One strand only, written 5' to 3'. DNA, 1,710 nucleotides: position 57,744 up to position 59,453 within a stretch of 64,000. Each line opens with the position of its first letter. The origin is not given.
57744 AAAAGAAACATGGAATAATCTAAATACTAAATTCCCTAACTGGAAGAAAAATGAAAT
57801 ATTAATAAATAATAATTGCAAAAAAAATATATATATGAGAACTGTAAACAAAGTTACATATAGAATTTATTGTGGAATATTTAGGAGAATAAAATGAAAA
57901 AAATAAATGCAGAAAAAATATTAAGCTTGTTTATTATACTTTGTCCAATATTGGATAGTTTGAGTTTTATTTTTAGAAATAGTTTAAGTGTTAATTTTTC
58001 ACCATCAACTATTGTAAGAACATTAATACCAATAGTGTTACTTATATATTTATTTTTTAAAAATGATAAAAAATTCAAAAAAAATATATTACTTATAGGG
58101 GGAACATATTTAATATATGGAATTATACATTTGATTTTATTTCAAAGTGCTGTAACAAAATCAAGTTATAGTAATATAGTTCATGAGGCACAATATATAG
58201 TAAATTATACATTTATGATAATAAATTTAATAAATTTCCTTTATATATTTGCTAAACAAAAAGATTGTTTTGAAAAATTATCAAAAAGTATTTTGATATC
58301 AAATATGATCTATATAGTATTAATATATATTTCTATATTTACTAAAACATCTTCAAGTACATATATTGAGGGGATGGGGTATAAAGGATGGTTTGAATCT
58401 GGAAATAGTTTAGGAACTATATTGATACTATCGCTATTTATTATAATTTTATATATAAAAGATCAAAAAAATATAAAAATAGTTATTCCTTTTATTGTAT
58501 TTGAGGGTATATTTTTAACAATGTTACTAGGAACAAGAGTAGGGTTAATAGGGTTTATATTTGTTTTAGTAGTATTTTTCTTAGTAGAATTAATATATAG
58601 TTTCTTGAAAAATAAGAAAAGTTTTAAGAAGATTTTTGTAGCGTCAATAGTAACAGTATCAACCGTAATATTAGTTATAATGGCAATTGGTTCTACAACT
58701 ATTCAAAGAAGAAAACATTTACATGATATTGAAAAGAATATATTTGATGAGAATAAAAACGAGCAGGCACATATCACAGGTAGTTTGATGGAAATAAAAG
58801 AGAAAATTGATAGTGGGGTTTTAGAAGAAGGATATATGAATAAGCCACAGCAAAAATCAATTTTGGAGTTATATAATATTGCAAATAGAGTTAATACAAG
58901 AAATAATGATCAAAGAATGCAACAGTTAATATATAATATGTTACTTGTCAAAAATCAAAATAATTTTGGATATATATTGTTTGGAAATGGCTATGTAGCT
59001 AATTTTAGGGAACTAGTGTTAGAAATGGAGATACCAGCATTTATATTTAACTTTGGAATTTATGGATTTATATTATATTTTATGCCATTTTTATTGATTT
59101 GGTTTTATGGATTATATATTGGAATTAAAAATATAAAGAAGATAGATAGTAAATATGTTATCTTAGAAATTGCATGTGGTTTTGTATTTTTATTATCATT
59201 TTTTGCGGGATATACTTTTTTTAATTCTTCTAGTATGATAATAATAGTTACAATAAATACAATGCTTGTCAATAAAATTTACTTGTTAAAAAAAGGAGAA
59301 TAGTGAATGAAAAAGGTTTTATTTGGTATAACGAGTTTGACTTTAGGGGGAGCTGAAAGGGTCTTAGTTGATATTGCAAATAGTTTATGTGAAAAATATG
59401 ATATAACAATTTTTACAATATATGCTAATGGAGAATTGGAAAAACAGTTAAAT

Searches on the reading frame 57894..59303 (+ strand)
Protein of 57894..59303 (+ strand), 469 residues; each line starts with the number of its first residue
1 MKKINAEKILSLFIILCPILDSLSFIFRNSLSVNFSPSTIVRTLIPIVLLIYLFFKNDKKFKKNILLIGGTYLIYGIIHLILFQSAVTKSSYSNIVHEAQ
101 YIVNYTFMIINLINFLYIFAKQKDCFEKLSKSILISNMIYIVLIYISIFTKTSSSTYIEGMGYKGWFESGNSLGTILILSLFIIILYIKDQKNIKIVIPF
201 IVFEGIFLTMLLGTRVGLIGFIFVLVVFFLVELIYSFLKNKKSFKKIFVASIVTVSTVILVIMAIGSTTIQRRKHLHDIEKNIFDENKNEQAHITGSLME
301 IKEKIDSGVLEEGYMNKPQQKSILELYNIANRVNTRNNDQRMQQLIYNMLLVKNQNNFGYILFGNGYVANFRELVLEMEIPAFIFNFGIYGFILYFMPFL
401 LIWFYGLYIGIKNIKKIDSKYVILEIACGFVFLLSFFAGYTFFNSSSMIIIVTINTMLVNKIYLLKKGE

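Call 97: search_protein_families(library=pfam, proteins=[window:57894-59303:+], max_evalue=0.00001)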
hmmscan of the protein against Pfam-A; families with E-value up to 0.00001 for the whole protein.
window:57894-59303:+ (469 aa): 1 family
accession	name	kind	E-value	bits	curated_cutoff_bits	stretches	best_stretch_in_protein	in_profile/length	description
PF13425.11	O-antigen_lig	-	1.5e-45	156.3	31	1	6-459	4-456/462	O-antigen ligase like membrane protein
